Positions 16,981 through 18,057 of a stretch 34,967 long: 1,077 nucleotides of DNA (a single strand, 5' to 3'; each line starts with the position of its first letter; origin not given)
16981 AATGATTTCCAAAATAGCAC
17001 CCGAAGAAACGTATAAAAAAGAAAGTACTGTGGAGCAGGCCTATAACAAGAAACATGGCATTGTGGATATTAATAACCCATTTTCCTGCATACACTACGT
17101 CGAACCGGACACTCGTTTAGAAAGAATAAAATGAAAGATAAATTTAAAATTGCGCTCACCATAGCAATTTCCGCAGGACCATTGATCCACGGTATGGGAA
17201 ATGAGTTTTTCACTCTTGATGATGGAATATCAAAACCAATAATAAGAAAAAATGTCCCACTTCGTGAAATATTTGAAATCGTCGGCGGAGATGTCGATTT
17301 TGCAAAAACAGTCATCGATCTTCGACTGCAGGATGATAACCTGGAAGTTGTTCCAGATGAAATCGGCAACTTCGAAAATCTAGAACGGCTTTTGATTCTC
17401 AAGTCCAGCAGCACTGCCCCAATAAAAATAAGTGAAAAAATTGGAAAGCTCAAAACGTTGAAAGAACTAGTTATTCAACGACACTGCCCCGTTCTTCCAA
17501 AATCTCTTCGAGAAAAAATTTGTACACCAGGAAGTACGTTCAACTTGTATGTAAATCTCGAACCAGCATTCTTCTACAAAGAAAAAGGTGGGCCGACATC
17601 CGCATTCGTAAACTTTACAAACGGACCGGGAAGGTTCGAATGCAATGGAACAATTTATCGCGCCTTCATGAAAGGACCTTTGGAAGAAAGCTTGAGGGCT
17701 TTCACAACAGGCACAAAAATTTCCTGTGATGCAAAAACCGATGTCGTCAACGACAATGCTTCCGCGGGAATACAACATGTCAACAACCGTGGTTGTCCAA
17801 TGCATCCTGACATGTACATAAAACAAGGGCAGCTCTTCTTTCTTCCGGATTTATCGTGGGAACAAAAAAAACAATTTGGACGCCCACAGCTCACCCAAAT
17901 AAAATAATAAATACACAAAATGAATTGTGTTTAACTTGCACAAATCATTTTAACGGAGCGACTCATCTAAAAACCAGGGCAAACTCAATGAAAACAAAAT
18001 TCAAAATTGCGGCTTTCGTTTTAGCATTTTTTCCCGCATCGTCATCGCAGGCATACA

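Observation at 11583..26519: Fourteen-copy tandem array of an unrecognised secreted protein family (family D) with a fixed scaffold and variable ends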

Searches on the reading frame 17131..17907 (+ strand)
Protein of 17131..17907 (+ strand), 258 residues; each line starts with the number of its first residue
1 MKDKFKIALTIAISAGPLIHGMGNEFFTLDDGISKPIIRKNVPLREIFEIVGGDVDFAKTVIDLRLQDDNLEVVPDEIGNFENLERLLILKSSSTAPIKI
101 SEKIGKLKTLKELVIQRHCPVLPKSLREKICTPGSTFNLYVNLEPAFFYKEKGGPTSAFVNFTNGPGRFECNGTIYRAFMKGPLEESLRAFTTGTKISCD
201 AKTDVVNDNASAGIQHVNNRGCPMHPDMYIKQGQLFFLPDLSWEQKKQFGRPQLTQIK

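Call 4: search_protein_families(library=pfam, proteins=[window:17131-17907:+], max_evalue=1)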
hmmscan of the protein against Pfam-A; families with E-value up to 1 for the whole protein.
window:17131-17907:+ (258 aa): 1 family
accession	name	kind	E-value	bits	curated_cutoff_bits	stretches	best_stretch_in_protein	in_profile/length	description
PF23598.1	LRR_14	-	0.0014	17.9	40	1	69-117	101-148/353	Leucine-rich repeat region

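Call 5: search_protein_families(library=ncbifam, proteins=[window:17131-17907:+], max_evalue=1)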
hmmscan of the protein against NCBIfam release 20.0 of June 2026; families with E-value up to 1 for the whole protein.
window:17131-17907:+ (258 aa): 2 families
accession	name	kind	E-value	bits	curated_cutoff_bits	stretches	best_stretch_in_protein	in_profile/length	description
NF041400.1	XopAE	equivalog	0.014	14.3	600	1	59-119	66-126/478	type III secretion system effector XopAE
NF041351.1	XopL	equivalog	0.037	12.8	500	1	63-117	157-208/497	type III secretion system leucine-rich repeat domain-containing effector XopL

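Call 6: find_encoding_contigs(protein=window:17131-17907:+, flank=10000, max_places=6)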
Protein window:17131-17907:+ (258 aa): 4 contigs read that carry it; 3 places shown.
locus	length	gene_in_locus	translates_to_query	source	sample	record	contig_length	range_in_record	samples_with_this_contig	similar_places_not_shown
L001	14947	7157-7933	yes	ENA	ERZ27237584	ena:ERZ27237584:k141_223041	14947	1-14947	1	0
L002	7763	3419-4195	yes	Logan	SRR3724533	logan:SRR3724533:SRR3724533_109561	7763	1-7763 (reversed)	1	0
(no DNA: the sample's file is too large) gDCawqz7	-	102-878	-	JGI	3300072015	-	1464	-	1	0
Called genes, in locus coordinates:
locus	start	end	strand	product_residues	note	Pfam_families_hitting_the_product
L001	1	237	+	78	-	?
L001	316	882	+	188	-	PF03938:OmpH (weak)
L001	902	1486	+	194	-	PF01195:Pept_tRNA_hydro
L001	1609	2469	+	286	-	-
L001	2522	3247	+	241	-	-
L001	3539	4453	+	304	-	-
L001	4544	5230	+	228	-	-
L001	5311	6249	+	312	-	-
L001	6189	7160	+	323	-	-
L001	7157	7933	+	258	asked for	-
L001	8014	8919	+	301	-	-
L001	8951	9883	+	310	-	-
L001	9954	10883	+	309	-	-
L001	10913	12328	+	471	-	PF00149:Metallophos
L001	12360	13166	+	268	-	-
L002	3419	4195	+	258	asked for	-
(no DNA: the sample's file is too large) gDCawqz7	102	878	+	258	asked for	-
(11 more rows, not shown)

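Call 17: find_related_loci(query=A3, collection=genome_contigs, flank=10000)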
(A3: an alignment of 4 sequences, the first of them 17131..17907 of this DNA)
Query A3 (258 aa) in genome_contigs; peptide patterns used: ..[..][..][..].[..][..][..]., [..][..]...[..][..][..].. (x = any residue, [..] = any of these).
22 stretches matched a pattern, but none encodes a relative of the query by tblastn (E <= 1e-3).

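Call 20: predict_structure(alignment_id=A2)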
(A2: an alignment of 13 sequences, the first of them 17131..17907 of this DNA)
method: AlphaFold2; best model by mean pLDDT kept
length: 258 residues; sequences in the alignment: 13
mean_pLDDT: 63.2   pTM: 0.59
mean pLDDT of the five models: 63.2, 60.6, 60.1, 59.6, 58.3
residues with pLDDT >= 90: 43; 70-90: 71; 50-70: 52; < 50: 92
segments of 3 or more residues with pLDDT < 50: 1-34, 179-226, 248-250
pLDDT, mean of each block of 10 residues (from residue 1): 41 36 36 47 75 86 88 93 93 85 96 88 90 82 65 69 78 51 45 35 31 28 42 55 54 51
secondary structure, 60 per line:
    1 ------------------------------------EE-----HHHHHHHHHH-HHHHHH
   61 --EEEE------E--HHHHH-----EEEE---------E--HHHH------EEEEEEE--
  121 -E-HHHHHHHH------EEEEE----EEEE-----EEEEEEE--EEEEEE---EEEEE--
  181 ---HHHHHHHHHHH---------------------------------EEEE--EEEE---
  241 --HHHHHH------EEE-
elements in order: H44-53 H55-60 E63-66 H76-80 E86-89 H102-105 E112-118 H124-131 E138-142 E147-150 E156-162 E165-170 E174-178 H184-194 E228-231 E234-237 H243-248 E255-257

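Call 23: search_protein_representatives(alignment_id=A2)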
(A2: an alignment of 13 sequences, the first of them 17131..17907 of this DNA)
Query: 13 sequences, 294 profile positions. Proteins with E-value up to 0.001 (for the whole library): 53876; up to 1e-10: 16785; up to 1e-30: 893. The best 150 are listed.
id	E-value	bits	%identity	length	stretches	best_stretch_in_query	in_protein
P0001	3.7e-93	328.4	-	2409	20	89-153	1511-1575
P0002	3.8e-93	328.3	-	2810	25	88-151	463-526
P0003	1.4e-90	319.8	-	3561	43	102-151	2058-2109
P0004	3.3e-89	315.4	-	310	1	1-288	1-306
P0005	1.6e-88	313.1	-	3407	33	90-151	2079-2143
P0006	4.4e-88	311.7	-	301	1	1-292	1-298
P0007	4.2e-87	308.5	-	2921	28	92-154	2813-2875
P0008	9.7e-87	307.3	-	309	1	1-282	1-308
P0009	1.4e-86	306.7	-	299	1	1-284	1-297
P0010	2.0e-81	289.9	-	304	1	1-292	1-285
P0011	2.5e-80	286.2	-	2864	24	95-153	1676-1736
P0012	1.2e-79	284.0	-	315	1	1-289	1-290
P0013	2.6e-79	282.9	-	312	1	1-287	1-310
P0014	3.1e-79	282.6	-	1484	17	91-155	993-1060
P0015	6.5e-77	275.0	-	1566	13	89-152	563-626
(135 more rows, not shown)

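Call 25: fold_search(model_id=the predicted structure, library=pdb)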
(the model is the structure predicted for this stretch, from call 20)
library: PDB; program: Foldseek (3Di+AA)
matches with E <= 10: 412; with E <= 0.001: 0
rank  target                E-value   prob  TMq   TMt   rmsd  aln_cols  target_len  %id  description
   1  4tzh_A                2.1e-03  1.00  0.28  0.36   4.2       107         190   26  Structure of Leptospira interrogans LRR protein LIC12234 (released 2015-06-03)
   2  7lt8                  3.2e-03  1.00  0.28  0.29   3.5        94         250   26  Crystal structure of Ras suppressor-1 (released 2021-04-28)
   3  4tzh_B                3.4e-03  1.00  0.28  0.38   5.5       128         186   23  Structure of Leptospira interrogans LRR protein LIC12234 (released 2015-06-03)
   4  7d2t_A                5.2e-03  1.00  0.28  0.29   3.3        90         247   28  Crystal structure of Rsu1/PINCH1_LIM45C complex (released 2021-02-24)
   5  4b8c_D                8.5e-03  1.00  0.21  0.17   4.3        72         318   21  nuclease module of the yeast Ccr4-Not complex (released 2012-11-21)
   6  7lt9_A                9.1e-03  1.00  0.29  0.30   3.3        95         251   26  Crystal structure of Ras suppressor-1 in complex with PINCH-1 LIM4-5 domains (released 2021-04-28)
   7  6lx0                  1.1e-02  1.00  0.29  0.52   3.3        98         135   21  Structure of Leptospira santarosai serovar shermani LRR protein LSS11580 (released 2020-12-23)
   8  8glv_Eb               1.2e-02  0.85  0.21  0.05   7.0       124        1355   23  96-nm repeat unit of doublet microtubules from Chlamydomonas reinhardtii flagella (released 2023-05-31)
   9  7yjw_A                1.2e-02  1.00  0.28  0.24   3.2        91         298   27  Structure of Leptospira santarosai serovar shermani LRR protein LSS01692 (released 2023-06-28)
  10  7ax1_A                1.2e-02  0.98  0.28  0.15  10.2       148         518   17  Crystal structure of the human CCR4-CAF1 complex (released 2021-05-12)
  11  4u06                  1.4e-02  0.94  0.23  0.18   5.5       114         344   21  Structure of Leptospira interrogans LRR protein LIC10831 (released 2015-06-03)
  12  7plo_O                1.9e-02  0.98  0.25  0.17   9.3       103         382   18  H. sapiens replisome-CUL2/LRR1 complex (released 2021-11-10)
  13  4u08_A                2.0e-02  1.00  0.28  0.19   3.4       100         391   23  Structure of Leptospira interrogans LRR protein LIC11098 (released 2015-06-03)
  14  7voi_C                2.2e-02  1.00  0.27  0.38   3.8        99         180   20  Structure of the human CNOT1(MIF4G)-CNOT6L-CNOT7 complex (released 2022-06-01)
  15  4u09_B                2.3e-02  0.99  0.26  0.18   4.1       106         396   25  Structure of Leptospira interrogans LRR protein LIC12759 (released 2015-06-03)
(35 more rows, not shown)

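Call 28: find_related_loci(query=A3, collection=metagenome_contigs, flank=10000)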
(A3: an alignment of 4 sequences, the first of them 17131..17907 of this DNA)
Query A3 (258 aa) in metagenome_contigs; peptide patterns used: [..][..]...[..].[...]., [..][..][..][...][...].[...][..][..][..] (x = any residue, [..] = any of these).
343 stretches matched a pattern, but none encodes a relative of the query by tblastn (E <= 1e-3).

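Call 68: search_protein_families(library=padloc, alignment_id=A2, max_evalue=0.01)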
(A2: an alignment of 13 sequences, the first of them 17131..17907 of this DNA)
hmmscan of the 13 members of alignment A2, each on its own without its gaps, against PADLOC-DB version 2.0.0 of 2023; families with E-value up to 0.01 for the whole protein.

A. member 1, window:17131-17907:+ (258 aa): 0 families

B. families by the number of members that match (of 13 scanned): 0 families

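Call 69: search_protein_families(library=phrogs, alignment_id=A2, max_evalue=0.01)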
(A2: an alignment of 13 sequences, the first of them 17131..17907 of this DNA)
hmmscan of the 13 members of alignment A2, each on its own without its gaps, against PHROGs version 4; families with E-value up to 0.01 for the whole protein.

A. member 1, window:17131-17907:+ (258 aa): 1 family
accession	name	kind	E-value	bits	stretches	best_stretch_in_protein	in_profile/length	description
phrog_6688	-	unknown function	1.8e-05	24.6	1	61-118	490-544/681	-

B. families by the number of members that match (of 13 scanned): 2 families
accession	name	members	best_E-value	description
phrog_6688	-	6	3.8e-08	-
phrog_24439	-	1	0.0073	virion structural protein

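Call 75: fold_search(model_id=the predicted structure, library=viral)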
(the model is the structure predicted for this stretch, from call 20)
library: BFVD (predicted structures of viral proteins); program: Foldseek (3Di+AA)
matches with E <= 10: 163; with E <= 0.001: 1
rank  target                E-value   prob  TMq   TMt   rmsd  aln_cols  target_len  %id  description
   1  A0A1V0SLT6            7.1e-04  1.00  0.28  0.19   5.7       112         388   22  Leucine-rich repeat protein [Klosneuvirus KNV1]
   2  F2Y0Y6                1.3e-03  1.00  0.25  0.10   5.8       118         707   19  (no name in the UniProt tables at hand)
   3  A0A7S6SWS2            2.2e-03  0.98  0.26  0.22  14.5       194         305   15  Disease resistance R13L4/SHOC-2-like LRR domain-containing protein [Bathycoccus sp. RCC716 virus 1]
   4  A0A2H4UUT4            2.5e-03  1.00  0.28  0.37   3.2        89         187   26  Leucine rich repeat protein [Bodo saltans virus]
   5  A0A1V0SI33            4.6e-03  0.98  0.24  0.31   6.4       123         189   15  F-box/leucine-rich repeat protein [Klosneuvirus KNV1]
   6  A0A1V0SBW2            5.2e-03  1.00  0.26  0.15   3.6        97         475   28  Leucine-rich repeat protein [Catovirus CTV1]
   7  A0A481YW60            6.2e-03  0.99  0.27  0.45   4.7       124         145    7  Leucine rich repeat protein (Fragment) [Marseillevirus LCMAC201]
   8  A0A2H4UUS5            6.2e-03  0.97  0.27  0.20   7.1       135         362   20  Leucine rich repeat protein [Bodo saltans virus]
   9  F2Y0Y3                9.0e-03  1.00  0.25  0.61   3.7        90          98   21  (no name in the UniProt tables at hand)
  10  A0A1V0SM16            1.7e-02  1.00  0.28  0.24   4.6       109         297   22  Leucine-rich repeat protein [Klosneuvirus KNV1]
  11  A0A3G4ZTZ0            1.7e-02  0.80  0.20  0.22  10.6       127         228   18  Leucine-rich repeat protein [Edafosvirus sp.]
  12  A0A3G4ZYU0            1.9e-02  1.00  0.25  0.18   5.0       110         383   17  Leucine-rich repeat protein [Gaeavirus sp.]
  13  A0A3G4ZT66            2.0e-02  0.99  0.27  0.27   4.9       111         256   22  Uncharacterized protein [Barrevirus sp.]
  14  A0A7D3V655            2.1e-02  0.99  0.28  0.24   4.9       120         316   18  Leucine-rich repeat protein [Fadolivirus 2]
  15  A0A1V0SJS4            2.7e-02  0.98  0.31  0.30  12.0       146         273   18  Leucine-rich repeat protein [Klosneuvirus KNV1]
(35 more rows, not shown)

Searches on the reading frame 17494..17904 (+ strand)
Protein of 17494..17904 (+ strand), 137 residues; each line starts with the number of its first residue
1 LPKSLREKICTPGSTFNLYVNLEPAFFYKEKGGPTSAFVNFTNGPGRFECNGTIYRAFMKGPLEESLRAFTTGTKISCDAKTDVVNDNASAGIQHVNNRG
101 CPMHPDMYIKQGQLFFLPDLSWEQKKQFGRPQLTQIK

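Call 27: find_homologous_proteins(query=A4, max_evalue=0.01)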
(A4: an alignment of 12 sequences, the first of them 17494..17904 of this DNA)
Query A4 (12 sequences) (137 aa, profile of the alignment): 4 proteins with E <= 0.01 among 810 candidates.
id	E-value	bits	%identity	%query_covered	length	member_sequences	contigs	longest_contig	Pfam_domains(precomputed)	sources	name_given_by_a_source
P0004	9.3e-35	138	43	39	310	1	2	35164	-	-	-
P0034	7.1e-29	119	100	100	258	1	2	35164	-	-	-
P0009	7.8e-28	116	31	53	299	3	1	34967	-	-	-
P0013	2.2e-27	114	29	58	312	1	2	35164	-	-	-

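Call 42: predict_structure(alignment_id=A4)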
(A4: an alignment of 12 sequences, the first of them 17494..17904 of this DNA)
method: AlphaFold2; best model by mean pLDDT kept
length: 137 residues; sequences in the alignment: 12
mean_pLDDT: 58.6   pTM: 0.30
mean pLDDT of the five models: 58.6, 55.4, 53.6, 49.8, 45.8
residues with pLDDT >= 90: 1; 70-90: 39; 50-70: 55; < 50: 42
segments of 3 or more residues with pLDDT < 50: 69-102
pLDDT, mean of each block of 10 residues (from residue 1): 51 68 75 77 69 57 55 39 33 31 58 69 70 72
secondary structure, 60 per line:
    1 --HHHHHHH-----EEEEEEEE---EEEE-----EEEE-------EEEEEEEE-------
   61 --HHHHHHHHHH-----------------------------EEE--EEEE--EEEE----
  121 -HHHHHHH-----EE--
elements in order: H3-9 E15-22 E26-29 E35-38 E46-53 H63-72 E102-104 E107-110 E113-116 H122-128

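Call 44: search_solved_structures(query=A4, max_evalue=10)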
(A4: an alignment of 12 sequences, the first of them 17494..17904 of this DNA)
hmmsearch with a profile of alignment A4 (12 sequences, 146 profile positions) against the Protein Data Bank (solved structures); distinct sequences matched with E-value up to 10: 0.

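Call 47: fold_search(model_id=the predicted structure, library=pdb)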
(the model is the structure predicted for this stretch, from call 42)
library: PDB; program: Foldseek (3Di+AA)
matches with E <= 10: 120; with E <= 0.001: 0
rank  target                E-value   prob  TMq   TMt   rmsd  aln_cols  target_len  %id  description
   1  6yfh_AA               1.2e+00  0.06  0.14  0.13  12.9        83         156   13  Virus-like particle of bacteriophage EMS014 (released 2020-09-02)
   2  4aou                  1.3e+00  0.11  0.12  0.05  10.1        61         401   15  CtIDH bound to NADP. The complex structures of Isocitrate dehydrogenase from Clostridium thermocellum and Desulfotalea p (released 2012-07-11)
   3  3gw6_C                1.6e+00  0.15  0.14  0.09   6.1        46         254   11  Intramolecular Chaperone (released 2010-02-02)
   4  3gw6_B                1.7e+00  0.15  0.14  0.09   6.1        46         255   11  Intramolecular Chaperone (released 2010-02-02)
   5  2zex_A                2.2e+00  0.10  0.14  0.13  12.4        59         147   10  Family 16 carbohydrate binding module (released 2008-03-04)
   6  5myj_A                2.2e+00  0.01  0.12  0.11  31.9       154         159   14  Structure of 70S ribosome from Lactococcus lactis (released 2017-10-11)
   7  4aoy_B                2.3e+00  0.04  0.11  0.06   9.9        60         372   17  Open CtIDH. The complex structures of Isocitrate dehydrogenase from Clostridium thermocellum and Desulfotalea psychrop (released 2012-04-25)
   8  6qct_B                2.5e+00  0.13  0.19  0.05   5.5        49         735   14  Influenza B polymerase elongation complex (released 2019-06-05)
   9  4l03_B                2.6e+00  0.09  0.13  0.05  10.3        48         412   14  Crystal Structure Analysis of human IDH1 mutants in complex with NADP+ and Ca2+/alpha-Ketoglutarate (released 2013-07-17)
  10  5d8e_C                2.6e+00  0.08  0.14  0.18  16.0        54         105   17  crystal structure of SSB from homo sapiens (released 2016-08-17)
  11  3gw6_F                2.9e+00  0.11  0.14  0.09   6.0        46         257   11  Intramolecular Chaperone (released 2010-02-02)
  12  6io0_B                3.1e+00  0.06  0.12  0.05  10.0        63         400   14  Human IDH1 R132C mutant complexed with compound A. (released 2019-10-30)
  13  7pu7_A                3.3e+00  0.14  0.17  0.03   7.8        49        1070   12  DNA polymerase from M. tuberculosis (released 2022-02-23)
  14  2zex_B                3.3e+00  0.09  0.15  0.14  12.1        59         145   10  Family 16 carbohydrate binding module (released 2008-03-04)
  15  4kzo_B                3.7e+00  0.08  0.14  0.05   9.8        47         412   15  Crystal Structure Analysis of human IDH1 mutants in complex with NADP+ and Ca2+/alpha-Ketoglutarate (released 2013-07-17)
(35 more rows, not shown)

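Call 67: search_protein_families(library=pfam, alignment_id=A4, max_evalue=10)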
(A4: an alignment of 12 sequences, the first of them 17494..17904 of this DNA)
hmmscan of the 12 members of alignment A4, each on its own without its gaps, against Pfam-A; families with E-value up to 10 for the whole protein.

A. member 1, window:17494-17904:+ (137 aa): 0 families

B. families by the number of members that match (of 12 scanned): 3 families
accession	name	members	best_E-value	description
PF00372.24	Hemocyanin_M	1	0.093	Hemocyanin, copper containing domain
PF07881.17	Fucose_iso_N1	1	0.13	L-fucose isomerase, first N-terminal domain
PF23363.1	DUF7089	1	0.15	Family of unknown function (DUF7089)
